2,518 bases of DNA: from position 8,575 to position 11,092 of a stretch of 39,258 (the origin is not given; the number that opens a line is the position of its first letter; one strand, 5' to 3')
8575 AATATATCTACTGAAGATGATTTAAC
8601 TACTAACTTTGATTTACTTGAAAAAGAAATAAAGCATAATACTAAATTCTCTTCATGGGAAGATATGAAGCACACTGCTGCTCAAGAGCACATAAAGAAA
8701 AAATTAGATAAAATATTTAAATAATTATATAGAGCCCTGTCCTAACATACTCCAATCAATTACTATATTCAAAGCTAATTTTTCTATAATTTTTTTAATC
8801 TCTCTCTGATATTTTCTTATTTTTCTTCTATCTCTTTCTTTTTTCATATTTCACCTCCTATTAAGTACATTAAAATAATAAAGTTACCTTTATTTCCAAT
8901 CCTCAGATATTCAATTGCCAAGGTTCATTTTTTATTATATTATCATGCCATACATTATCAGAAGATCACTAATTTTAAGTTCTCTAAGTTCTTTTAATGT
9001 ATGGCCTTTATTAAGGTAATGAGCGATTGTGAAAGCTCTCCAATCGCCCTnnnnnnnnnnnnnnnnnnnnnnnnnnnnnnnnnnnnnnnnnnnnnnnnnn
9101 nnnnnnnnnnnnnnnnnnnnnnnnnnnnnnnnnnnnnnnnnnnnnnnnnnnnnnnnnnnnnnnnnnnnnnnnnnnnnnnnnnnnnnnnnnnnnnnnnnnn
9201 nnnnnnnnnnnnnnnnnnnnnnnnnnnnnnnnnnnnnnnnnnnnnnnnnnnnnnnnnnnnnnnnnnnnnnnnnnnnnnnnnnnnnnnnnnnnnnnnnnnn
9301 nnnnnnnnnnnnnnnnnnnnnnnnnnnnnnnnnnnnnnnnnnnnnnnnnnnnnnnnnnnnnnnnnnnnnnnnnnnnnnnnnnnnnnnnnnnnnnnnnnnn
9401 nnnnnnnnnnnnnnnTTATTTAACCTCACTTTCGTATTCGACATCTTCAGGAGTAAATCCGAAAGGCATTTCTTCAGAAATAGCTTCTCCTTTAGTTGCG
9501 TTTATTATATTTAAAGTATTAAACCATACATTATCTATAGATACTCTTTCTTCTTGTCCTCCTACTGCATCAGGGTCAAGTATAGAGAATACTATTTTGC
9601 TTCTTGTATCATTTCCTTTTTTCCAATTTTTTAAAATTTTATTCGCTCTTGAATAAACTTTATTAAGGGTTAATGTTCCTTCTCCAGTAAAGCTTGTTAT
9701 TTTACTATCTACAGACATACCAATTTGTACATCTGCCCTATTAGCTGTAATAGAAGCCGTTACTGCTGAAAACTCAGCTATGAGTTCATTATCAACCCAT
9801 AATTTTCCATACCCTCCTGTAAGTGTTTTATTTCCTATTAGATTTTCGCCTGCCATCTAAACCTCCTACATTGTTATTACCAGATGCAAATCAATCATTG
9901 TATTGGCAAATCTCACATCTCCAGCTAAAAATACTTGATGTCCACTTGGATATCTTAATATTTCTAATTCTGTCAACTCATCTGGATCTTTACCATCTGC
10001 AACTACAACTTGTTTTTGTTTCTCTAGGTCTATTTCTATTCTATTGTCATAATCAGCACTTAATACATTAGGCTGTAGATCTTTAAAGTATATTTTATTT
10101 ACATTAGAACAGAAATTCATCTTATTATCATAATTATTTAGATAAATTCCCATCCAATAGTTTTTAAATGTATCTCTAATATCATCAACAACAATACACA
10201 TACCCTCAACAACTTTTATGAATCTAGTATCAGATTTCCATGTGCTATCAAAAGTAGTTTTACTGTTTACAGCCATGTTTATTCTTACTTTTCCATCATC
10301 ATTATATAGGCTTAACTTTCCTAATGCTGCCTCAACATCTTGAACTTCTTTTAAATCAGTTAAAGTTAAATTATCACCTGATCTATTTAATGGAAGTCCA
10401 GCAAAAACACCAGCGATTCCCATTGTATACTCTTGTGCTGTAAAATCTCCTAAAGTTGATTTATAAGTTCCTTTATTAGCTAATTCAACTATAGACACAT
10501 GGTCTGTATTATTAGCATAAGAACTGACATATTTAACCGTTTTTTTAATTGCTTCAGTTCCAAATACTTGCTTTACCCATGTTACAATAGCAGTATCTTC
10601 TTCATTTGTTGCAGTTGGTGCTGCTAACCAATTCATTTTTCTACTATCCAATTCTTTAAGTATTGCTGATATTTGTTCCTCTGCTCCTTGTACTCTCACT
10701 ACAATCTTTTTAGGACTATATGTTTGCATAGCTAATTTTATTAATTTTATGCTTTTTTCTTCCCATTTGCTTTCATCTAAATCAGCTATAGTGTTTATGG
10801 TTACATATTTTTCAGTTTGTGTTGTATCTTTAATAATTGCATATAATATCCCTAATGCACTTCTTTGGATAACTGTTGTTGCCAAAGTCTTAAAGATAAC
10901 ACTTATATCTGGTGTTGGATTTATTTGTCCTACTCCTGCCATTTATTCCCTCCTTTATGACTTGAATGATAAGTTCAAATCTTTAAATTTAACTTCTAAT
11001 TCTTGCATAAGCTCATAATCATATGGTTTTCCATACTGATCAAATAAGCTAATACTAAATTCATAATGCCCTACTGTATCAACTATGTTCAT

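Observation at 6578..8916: Moron cassette of about 2.3 kb bounded by a perfect 23-bp inverted repeat, inserted inside the tail module.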

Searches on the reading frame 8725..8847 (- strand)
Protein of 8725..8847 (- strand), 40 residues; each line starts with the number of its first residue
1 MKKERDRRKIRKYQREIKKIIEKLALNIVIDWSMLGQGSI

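Call 7: search_protein_families(library=pfam, proteins=[window:8725-8847:-], max_evalue=0.01)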
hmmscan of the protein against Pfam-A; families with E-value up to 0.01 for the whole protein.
window:8725-8847:- (40 aa): 0 families

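Call 8: search_protein_families(library=phrogs, proteins=[window:8725-8847:-], max_evalue=0.01)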
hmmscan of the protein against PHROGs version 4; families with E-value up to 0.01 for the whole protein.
window:8725-8847:- (40 aa): 1 family
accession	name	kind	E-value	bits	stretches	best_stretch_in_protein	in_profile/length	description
phrog_33610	-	unknown function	0.0055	17.5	1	1-27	1-27/49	-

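Call 74: search_protein_families(library=padloc, proteins=[window:8725-8847:-], max_evalue=0.01)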
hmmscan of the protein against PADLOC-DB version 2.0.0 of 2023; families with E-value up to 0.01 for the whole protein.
window:8725-8847:- (40 aa): 0 families

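Call 75: search_protein_families(library=ncbifam, proteins=[window:8725-8847:-], max_evalue=0.01)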
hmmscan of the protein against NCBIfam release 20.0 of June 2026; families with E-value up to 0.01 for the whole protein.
window:8725-8847:- (40 aa): 0 families

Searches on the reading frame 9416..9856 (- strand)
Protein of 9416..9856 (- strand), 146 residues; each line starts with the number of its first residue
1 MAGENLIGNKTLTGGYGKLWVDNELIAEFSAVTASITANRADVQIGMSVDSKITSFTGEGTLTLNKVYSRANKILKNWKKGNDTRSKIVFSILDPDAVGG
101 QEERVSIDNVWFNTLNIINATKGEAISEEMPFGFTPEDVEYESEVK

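Call 7: search_protein_families(library=pfam, proteins=[window:9416-9856:-], max_evalue=0.01)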
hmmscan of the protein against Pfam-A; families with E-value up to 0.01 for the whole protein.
window:9416-9856:- (146 aa): 1 family
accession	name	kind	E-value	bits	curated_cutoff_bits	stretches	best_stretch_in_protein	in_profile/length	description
PF09393.16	DUF2001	-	1.4e-30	106.5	27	1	8-135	5-133/139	Phage tail tube protein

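Call 8: search_protein_families(library=phrogs, proteins=[window:9416-9856:-], max_evalue=0.01)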
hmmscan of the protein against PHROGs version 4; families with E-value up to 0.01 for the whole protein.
window:9416-9856:- (146 aa): 1 family
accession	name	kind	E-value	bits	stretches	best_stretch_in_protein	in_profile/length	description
phrog_365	-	tail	1.9e-35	123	1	5-139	4-139/146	tail protein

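Call 20: find_related_loci(query=window:9419-9856:-, collection=genome_contigs, flank=7000)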
Query window:9419-9856:- (146 aa) in genome_contigs; peptide patterns used: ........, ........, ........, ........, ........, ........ (x = any residue, [..] = any of these).
69 stretches matched a pattern; 1 encode a relative of the query (tblastn E <= 1e-3); 1 distinct loci.
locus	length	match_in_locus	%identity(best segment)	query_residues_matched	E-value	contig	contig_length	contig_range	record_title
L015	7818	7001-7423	42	6-146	6e-37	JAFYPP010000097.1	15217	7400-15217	MAG: Clostridia bacterium isolate RGIG7306 Water_buffalos_Cecum-4__c740070, whole genome shotgun sequence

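Call 21: find_related_loci(query=window:9419-9856:-, collection=metagenome_contigs, flank=7000)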
Query window:9419-9856:- (146 aa) in metagenome_contigs; peptide patterns used: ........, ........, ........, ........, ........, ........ (x = any residue, [..] = any of these).
146 stretches matched a pattern; 12 encode a relative of the query (tblastn E <= 1e-3); 12 distinct loci.
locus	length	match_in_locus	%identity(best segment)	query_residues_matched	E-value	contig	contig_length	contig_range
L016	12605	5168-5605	97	1-146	7e-93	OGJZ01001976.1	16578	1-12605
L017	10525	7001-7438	97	1-146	7e-93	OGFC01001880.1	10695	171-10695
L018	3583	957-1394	97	1-146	3e-93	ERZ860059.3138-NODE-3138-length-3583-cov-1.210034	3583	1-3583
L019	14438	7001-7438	95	1-146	1e-90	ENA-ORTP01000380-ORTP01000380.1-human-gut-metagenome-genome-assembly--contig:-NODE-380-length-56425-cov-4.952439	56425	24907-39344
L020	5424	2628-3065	94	1-146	4e-90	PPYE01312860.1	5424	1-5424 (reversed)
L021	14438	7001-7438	93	1-146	5e-89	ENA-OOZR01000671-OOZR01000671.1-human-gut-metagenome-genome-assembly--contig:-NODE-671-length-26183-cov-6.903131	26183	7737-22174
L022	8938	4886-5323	92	1-146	6e-89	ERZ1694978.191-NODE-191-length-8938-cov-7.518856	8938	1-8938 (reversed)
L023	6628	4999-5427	95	1-146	7e-89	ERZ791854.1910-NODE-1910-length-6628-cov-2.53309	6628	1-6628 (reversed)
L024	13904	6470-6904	72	1-145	2e-70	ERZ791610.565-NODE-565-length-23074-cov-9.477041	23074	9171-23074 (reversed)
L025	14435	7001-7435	70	1-145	1e-68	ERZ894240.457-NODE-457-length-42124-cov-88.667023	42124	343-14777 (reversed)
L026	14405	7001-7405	41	6-140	3e-32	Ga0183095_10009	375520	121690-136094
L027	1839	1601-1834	50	12-88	7e-21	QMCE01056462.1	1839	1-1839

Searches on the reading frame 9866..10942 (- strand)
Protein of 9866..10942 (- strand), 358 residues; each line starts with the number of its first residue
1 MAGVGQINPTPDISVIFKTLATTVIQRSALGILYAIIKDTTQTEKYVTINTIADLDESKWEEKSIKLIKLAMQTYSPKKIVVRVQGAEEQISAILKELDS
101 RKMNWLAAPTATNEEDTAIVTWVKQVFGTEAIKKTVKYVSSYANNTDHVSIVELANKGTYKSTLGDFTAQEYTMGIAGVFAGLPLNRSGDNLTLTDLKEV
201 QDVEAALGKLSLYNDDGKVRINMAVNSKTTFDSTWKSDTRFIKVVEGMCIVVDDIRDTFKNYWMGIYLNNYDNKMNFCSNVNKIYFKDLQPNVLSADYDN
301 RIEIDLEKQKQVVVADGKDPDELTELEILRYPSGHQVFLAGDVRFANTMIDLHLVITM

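Call 7: search_protein_families(library=pfam, proteins=[window:9866-10942:-], max_evalue=0.01)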
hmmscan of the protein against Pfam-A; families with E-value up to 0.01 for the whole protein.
window:9866-10942:- (358 aa): 1 family
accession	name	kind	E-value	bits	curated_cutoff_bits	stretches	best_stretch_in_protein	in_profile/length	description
PF17482.7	Phage_sheath_1C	-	0.0038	17.7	26.9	0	237-323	4-82/104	Phage tail sheath C-terminal domain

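Call 8: search_protein_families(library=phrogs, proteins=[window:9866-10942:-], max_evalue=0.01)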
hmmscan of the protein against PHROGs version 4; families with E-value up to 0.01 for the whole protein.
window:9866-10942:- (358 aa): 2 families
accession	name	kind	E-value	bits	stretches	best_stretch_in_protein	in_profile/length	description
phrog_1480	-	tail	4.9e-95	319.4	1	10-358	3-353/353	tail sheath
phrog_279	-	tail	5.2e-13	49.6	1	88-314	216-463/489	tail sheath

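Call 39: search_dna_similar(query=window:9866-10942:-, collection=phages, mode=protein, max_rows=12)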
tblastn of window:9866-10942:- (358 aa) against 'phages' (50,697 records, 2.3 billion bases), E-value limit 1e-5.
Records with a match: 36; places in all: 36; records where one place covers at least 80% of the query: 36.
Best place of each record, by identity: <60% 36.
By first word of the organism name: Clostridium 24; Clostridioides 7; Terrisporobacter 1; Fusobacterium 1; Monoglobales 1; Dulem 1; Lachnospiraceae 1.
By host as written in the record: Clostridium difficile 9; - 8; Clostridium tetani ATCC 453 2; Clostridium tetani ATCC 19406 2; Clostridium tetani C2 2; Clostridioides difficile CD08011 1; Terrisporobacter petrolearius ELB 1; Clostridioides difficile TW69 1; and 10 more.
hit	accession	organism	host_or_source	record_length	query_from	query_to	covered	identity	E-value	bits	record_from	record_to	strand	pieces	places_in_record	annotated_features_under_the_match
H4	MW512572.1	Clostridioides phage phiCD08011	Clostridioides difficile CD08011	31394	5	358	99%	32.9%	5e-38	150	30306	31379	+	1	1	tail sheath protein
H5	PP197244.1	Terrisporobacter phage TPELB_ph1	Terrisporobacter petrolearius ELB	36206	11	356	97%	33.2%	3e-46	174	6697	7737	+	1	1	tail sheath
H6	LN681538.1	Clostridium phage phiCD481-1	Clostridium difficile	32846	11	358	97%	32.9%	6e-40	155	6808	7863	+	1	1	conserved protein of unknown function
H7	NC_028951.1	Clostridium phage phiCD481-1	Clostridium difficile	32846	11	358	97%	32.9%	6e-40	155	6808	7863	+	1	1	tail sheath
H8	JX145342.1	Clostridium phage phiMMP04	Clostridium difficile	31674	11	358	97%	32.9%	1e-37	149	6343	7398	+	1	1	tail sheath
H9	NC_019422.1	Clostridium phage phiMMP04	Clostridium difficile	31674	11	358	97%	32.9%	1e-37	149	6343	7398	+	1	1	tail sheath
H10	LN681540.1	Clostridium phage phiCD506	Clostridium difficile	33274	5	358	99%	32.1%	9e-37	146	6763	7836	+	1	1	conserved protein of unknown function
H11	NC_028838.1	Clostridium phage phiCD506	Clostridium difficile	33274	5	358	99%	32.1%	9e-37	146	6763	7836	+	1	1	tail sheath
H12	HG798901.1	Clostridium phage phiCDHM11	-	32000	5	358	99%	31.9%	2e-37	148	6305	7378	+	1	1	phiCDHM11_gp9: putative tail sheath protein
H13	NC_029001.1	Clostridium phage phiCDHM11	-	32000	5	358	99%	31.9%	2e-37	148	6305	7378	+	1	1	phiCDHM11_gp9: tail sheath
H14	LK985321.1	Clostridium phage phiCDHM14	-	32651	5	358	99%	31.9%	2e-37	148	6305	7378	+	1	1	phiCDHM14_gp9: putative tail sheath protein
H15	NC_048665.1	Clostridium phage phiCDHM14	-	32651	5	358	99%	31.9%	2e-37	148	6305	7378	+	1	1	phiCDHM14_gp9: tail sheath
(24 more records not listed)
